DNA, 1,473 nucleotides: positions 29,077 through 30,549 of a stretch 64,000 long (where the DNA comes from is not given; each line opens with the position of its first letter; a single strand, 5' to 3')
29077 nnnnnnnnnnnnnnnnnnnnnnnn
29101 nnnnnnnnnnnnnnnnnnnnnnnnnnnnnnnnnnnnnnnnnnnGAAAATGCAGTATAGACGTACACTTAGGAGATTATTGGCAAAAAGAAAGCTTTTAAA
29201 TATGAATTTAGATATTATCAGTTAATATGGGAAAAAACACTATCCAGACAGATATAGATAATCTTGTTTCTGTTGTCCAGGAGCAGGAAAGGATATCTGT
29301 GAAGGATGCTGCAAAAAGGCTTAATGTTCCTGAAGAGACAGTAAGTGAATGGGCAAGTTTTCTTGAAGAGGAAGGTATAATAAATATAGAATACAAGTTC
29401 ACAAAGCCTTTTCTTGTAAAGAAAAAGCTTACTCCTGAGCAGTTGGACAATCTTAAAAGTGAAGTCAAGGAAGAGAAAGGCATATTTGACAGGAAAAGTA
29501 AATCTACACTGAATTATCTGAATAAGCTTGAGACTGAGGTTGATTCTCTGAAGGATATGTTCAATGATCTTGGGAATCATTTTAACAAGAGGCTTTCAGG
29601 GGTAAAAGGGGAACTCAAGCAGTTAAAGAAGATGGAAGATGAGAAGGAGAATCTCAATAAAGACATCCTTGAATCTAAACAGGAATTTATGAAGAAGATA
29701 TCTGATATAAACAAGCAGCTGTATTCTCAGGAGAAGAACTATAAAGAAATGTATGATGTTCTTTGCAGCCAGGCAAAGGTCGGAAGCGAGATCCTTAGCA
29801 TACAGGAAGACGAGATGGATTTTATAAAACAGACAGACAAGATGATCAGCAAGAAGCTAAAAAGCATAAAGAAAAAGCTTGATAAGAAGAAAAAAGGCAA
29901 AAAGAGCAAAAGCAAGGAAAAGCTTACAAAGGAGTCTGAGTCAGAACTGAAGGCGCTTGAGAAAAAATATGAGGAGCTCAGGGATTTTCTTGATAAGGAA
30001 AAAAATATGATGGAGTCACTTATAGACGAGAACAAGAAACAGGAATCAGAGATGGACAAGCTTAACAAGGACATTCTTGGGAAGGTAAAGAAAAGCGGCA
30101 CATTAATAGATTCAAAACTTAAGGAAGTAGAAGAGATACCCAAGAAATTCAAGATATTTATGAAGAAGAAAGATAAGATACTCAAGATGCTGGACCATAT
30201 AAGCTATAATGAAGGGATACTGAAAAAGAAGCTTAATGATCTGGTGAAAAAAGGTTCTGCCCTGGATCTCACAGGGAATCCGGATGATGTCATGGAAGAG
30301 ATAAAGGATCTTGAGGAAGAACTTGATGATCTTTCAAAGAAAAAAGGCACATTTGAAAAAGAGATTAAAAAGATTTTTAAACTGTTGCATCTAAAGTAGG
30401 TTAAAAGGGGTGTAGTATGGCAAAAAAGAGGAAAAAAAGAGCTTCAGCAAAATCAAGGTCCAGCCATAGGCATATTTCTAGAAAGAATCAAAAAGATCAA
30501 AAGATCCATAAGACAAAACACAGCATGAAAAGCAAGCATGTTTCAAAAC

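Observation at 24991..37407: Complete Tad/Aap-like type IV pilus locus with four paralogous prepilins sharing a KA|Q..ME(F/Y) processing motif, and a split FlaJ platform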

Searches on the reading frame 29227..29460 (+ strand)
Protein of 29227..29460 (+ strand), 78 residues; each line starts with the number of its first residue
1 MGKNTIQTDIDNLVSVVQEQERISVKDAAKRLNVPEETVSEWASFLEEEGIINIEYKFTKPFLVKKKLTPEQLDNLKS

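Call 93: search_protein_representatives(alignment_id=A8)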
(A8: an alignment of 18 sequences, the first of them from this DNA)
Query: 18 sequences, 78 profile positions. Proteins with E-value up to 0.001 (for the whole library): 2281; up to 1e-10: 756; up to 1e-30: 5. The best 150 are listed.
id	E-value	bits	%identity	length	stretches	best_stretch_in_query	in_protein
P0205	1.5e-36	140.3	-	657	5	7-67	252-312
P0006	3.1e-32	126.4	-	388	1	3-77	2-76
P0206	1.9e-31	123.9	-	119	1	3-78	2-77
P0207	2.7e-31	123.4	-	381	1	5-78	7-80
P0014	3.3e-31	123.1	-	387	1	1-77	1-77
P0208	2.8e-30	120.2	-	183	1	1-78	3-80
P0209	2.8e-30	120.2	-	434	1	3-78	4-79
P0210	5.7e-30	119.2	-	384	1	2-77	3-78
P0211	6.6e-30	119.0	-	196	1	2-78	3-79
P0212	7.7e-30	118.8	-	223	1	1-78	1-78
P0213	8.7e-30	118.6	-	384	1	3-77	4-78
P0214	1.0e-29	118.3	-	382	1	3-77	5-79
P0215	1.1e-29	118.2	-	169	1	3-78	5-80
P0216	1.4e-29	117.9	-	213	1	2-78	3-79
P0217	1.8e-29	117.6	-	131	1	1-77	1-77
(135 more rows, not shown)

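Call 94: find_encoding_contigs(protein=P0205, flank=8000, max_places=3)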
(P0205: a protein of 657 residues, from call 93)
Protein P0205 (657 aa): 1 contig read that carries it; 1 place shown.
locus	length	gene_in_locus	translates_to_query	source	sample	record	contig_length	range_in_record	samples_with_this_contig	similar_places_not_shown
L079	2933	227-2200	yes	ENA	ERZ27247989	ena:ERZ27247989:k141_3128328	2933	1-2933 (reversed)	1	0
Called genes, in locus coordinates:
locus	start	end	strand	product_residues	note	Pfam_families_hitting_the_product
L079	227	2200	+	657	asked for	PF01047:MarR (faint), PF01978:TrmB (faint), PF02082:Rrf2 (faint), PF12802:MarR_2 (faint), PF13545:HTH_Crp_2 (faint)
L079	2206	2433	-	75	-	-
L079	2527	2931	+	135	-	?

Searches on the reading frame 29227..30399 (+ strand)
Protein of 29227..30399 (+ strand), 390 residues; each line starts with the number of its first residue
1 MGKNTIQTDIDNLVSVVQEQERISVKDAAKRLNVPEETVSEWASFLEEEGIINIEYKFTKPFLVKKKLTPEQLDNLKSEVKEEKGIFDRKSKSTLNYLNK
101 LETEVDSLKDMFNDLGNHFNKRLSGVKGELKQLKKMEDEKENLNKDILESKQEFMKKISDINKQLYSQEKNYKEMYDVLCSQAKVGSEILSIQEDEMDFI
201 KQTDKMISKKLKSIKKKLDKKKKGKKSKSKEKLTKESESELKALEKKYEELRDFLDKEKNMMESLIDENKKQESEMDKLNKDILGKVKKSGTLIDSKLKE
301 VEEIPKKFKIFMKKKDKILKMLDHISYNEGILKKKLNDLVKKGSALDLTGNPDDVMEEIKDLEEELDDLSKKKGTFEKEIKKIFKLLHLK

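Call 3: search_protein_families(library=pfam, max_evalue=0.1, proteins=[window:29227-30399:+])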
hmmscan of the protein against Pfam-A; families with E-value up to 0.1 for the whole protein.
window:29227-30399:+ (390 aa): 12 families
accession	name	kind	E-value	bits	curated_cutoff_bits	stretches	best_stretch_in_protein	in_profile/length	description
PF13412.12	HTH_24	-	0.00046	20.1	21.9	1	15-52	10-47/48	Winged helix-turn-helix DNA-binding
PF16591.11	HBM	-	0.0085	16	29.8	1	204-299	44-134/254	Helical bimodular sensor domain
PF25212.1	HVO_A0114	-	0.015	15.5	27.6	1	13-57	27-71/84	HVO_A0114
PF08702.15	Fib_alpha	-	0.016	15.8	29.9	0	178-287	25-129/143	Fibrinogen alpha/beta chain family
PF13384.12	HTH_23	-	0.021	15.1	24.6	1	20-43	15-38/50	Homeodomain-like domain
PF08784.17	RPA_C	-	0.03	15.5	22.6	1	7-52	53-99/106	Replication protein A C terminal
PF08220.18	HTH_DeoR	-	0.036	14.2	21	1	11-50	3-42/57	DeoR-like helix-turn-helix domain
PF06103.16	DUF948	-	0.055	14.1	37.2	0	92-139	29-76/89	Bacterial protein of unknown function (DUF948)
PF13518.12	HTH_28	-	0.055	14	25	0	22-51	13-41/52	Helix-turn-helix domain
PF13404.12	HTH_AsnC-type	-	0.055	13.7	27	0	13-40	8-35/42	AsnC-type helix-turn-helix domain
PF12728.13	HTH_17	-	0.088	13.5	27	0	24-43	3-22/51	Helix-turn-helix domain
PF09012.17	FeoC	-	0.096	13.3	21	0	15-40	7-32/69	FeoC like transcriptional regulator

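Call 5: search_protein_families(library=ncbifam, max_evalue=0.1, proteins=[window:29227-30399:+])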
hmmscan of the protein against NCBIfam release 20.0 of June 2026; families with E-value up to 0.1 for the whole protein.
window:29227-30399:+ (390 aa): 7 families
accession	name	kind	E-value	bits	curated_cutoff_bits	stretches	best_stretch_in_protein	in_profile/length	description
TIGR02169.1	SMC_prok_A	equivalog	2.5e-06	25.5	729.4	1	79-382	182-474/1165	chromosome segregation protein SMC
TIGR02168.1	SMC_prok_B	equivalog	0.0077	14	567.35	1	65-325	264-520/1181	chromosome segregation protein SMC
NF041395.1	TranRegLrpA1_Halo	equivalog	0.017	15.1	250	1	10-56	7-52/142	HTH-type transcriptional regulator LrpA1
NF045487.1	ASRP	equivalog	0.024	13.3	300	0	195-336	156-283/593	archaea-specific SMC-related protein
TIGR01764.1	excise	domain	0.03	14.7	28.8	1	23-43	2-22/49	excisionase family DNA-binding protein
NF041378.1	XopZ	subfamily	0.049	11.6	1300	1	90-284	183-378/1292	XopZ family type III secretion system effector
NF033577.2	transpos_IS481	equivalog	0.054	13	224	0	18-75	9-66/284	IS481 family transposase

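Call 44: search_solved_structures(query=A2, max_evalue=0.1)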
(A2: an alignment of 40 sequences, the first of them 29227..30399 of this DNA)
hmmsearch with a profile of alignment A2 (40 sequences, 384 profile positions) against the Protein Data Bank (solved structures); distinct sequences matched with E-value up to 0.1: 152 (the best 60 are shown).
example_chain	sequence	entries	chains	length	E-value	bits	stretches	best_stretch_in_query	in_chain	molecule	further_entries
4lin_A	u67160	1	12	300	1.8e-06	30.4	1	153-291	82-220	Tail needle protein gp26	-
5xg2_A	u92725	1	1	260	1.1e-05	27.8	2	178-296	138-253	Chromosome partition protein Smc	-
8qox_B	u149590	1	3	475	8.6e-05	24.8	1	155-250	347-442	Conserved membrane protein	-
8qae_A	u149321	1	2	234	0.00029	23.1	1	165-379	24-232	sc-apCC-6-SLLA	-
6ysy_A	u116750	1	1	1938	0.00053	22.2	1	101-379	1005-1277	Myosin-4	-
7zr2_A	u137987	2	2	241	0.00055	22.2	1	135-338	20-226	Spike protein S2',Chimeric protein mimic of SARS-CoV-2 Spike HR1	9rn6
8afe_A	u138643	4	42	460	0.00073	21.8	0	178-245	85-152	Crescentin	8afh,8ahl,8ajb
6f6p_C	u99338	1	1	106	0.0016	20.7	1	166-255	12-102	Rab-3A-interacting protein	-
6f6p_A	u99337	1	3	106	0.0016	20.7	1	166-255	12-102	Rab-3A-interacting protein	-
8afl_A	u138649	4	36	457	0.0017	20.6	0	145-316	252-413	Crescentin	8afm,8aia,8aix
2yo3_A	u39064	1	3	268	0.0019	20.4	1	194-262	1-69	GENERAL CONTROL PROTEIN GCN4, PUTATIVE INNER MEMBRANE PROTEIN, GENERAL CONTROL PROTEIN GCN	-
2ch7_A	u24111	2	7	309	0.0019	20.4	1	109-249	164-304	METHYL-ACCEPTING CHEMOTAXIS PROTEIN | Methyl-accepting chemotaxis protein 2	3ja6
2ch7_B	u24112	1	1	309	0.0019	20.4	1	111-248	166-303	METHYL-ACCEPTING CHEMOTAXIS PROTEIN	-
3vjf_A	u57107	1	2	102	0.0022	20.2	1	154-244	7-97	WA20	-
3ja6_H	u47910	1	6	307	0.0023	20.1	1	111-275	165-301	Methyl-accepting chemotaxis protein 2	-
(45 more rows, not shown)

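Call 45: find_homologous_proteins(query=window:29227-30399:+, max_evalue=0.00001)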
Query window:29227-30399:+ (390 aa): 32 proteins with E <= 0.00001 among 8000 candidates.
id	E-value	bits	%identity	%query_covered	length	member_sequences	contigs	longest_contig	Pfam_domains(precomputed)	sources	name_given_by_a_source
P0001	4.4e-174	597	77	100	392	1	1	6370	-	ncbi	-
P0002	1.4e-124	435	57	99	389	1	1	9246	-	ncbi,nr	ncbi:hypothetical protein KY342_00700 [Candidatus Woesearchaeota archaeon]|nr:hypothetical protein [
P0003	3.9e-122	427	57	100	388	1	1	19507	PF13412.13,PF25212.3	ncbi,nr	ncbi:winged helix-turn-helix transcriptional regulator [Candidatus Woesearchaeota archaeon]|nr:winge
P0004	8.3e-121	422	57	99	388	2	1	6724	-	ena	-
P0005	1.6e-116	408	55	100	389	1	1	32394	-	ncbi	-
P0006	2.1e-115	404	56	100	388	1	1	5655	-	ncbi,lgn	-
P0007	1.0e-114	402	55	99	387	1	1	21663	PF13412.13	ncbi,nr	ncbi:hypothetical protein KY332_03045 [Candidatus Woesearchaeota archaeon]|nr:hypothetical protein [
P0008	3.0e-114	401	55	100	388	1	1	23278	-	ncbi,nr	ncbi:hypothetical protein GF361_04380 [Candidatus Woesearchaeota archaeon]|nr:hypothetical protein [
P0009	2.9e-112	394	54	100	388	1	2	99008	-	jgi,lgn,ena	-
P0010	3.8e-101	358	48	98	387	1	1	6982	-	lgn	-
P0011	1.9e-100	355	49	99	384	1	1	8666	-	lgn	-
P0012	2.3e-90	322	44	98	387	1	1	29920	-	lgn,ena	-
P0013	1.4e-78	283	43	89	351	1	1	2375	-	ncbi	ncbi:MAG: hypothetical protein ABIA37_00225, partial [Candidatus Woesearchaeota archaeon]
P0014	1.0e-59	221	39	99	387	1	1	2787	PF13384.13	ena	-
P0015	8.0e-39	153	30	98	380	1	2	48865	-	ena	-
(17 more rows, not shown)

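Call 74: predict_structure(alignment_id=A4)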
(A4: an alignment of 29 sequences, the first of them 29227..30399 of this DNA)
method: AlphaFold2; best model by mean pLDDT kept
length: 390 residues; sequences in the alignment: 29
mean_pLDDT: 76.0   pTM: 0.40
mean pLDDT of the five models: 76.0, 72.0, 71.7, 60.2, 57.1
residues with pLDDT >= 90: 0; 70-90: 317; 50-70: 47; < 50: 26
segments of 3 or more residues with pLDDT < 50: 1-7, 218-234
pLDDT, mean of each block of 10 residues (from residue 1): 48 80 85 86 79 75 76 76 82 85 85 80 69 76 86 87 86 84 82 81 77 52 34 53 76 83 83 82 74 64 72 83 84 82 74 74 81 79 71
secondary structure, 60 per line:
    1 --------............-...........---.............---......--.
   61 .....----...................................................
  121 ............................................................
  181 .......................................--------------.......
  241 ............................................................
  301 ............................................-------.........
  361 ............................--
elements in order: H9-20 E22-24 H25-32 H36-48 E52-57 E60-65 H70-219 H234-344 H352-388

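Call 78: fold_search(model_id=the predicted structure, library=pdb)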
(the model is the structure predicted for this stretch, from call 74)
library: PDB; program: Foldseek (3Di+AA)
matches with E <= 10: 1141; with E <= 0.001: 0
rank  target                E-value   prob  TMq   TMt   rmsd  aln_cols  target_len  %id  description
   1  5f7q_C                4.7e-03  1.00  0.15  0.15   4.1        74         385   20  ROK repressor Lmo0178 from Listeria monocytogenes bound to operator (released 2016-09-07)
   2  3f72_B                5.0e-03  1.00  0.15  0.52   2.1        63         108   17  Crystal Structure of the Staphylococcus aureus pI258 CadC Metal Binding Site 2 Mutant (released 2009-04-07)
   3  4v6i_AV               5.3e-03  1.00  0.15  0.63   4.6        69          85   20  Localization of the small subunit ribosomal proteins into a 6.1 A cryo-EM map of Saccharomyces cerevisiae translating (released 2014-07-09)
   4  9ff3                  5.3e-03  1.00  0.15  0.31   4.5        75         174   16  The structure of delta-ScoC, a global regulator protein from Geobacillus kaustophilus T-1 (released 2025-06-04)
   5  5k5q_B                5.3e-03  1.00  0.16  0.59   6.4        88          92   15  Structure of AspA-DNA complex: novel centromere bindng protein-centromere complex (released 2016-06-01)
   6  5k5o_C                6.0e-03  1.00  0.16  0.62   6.2        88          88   15  Structure of AspA-26mer DNA complex (released 2016-06-15)
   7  4rs8_B                7.2e-03  1.00  0.15  0.64   5.0        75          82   16  Apo structure of novel pNOB8 plasmid centromere binding protein (released 2015-09-16)
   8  5f7q_L                7.2e-03  1.00  0.15  0.15   4.1        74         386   20  ROK repressor Lmo0178 from Listeria monocytogenes bound to operator (released 2016-09-07)
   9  6uvu_B                7.6e-03  1.00  0.14  0.45   6.2        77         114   14  Crystal structure of the AntR antimony-specific transcriptional repressor (released 2020-11-04)
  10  5k5q_C                7.6e-03  1.00  0.16  0.60   6.3        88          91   15  Structure of AspA-DNA complex: novel centromere bindng protein-centromere complex (released 2016-06-01)
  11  1u2w_B                8.1e-03  1.00  0.15  0.53   2.0        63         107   17  Crystal Structure of the Staphylococcus aureus pI258 CadC (released 2005-07-12)
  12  4rs8_A                1.0e-02  1.00  0.15  0.62   6.0        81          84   16  Apo structure of novel pNOB8 plasmid centromere binding protein (released 2015-09-16)
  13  8oj0_C                1.1e-02  1.00  0.15  0.46   7.9        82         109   16  60S ribosomal subunit bound to the E3-UFM1 complex - state 2 (native) (released 2024-02-21)
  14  1u2w_C                1.2e-02  1.00  0.15  0.57   2.0        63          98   17  Crystal Structure of the Staphylococcus aureus pI258 CadC (released 2005-07-12)
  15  6pco_B                1.2e-02  1.00  0.15  0.40   4.4        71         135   15  Mechanism for regulation of DNA binding of Bordetella bronchiseptica BpsR by 6-hydroxynicotinic acid (released 2019-11-06)
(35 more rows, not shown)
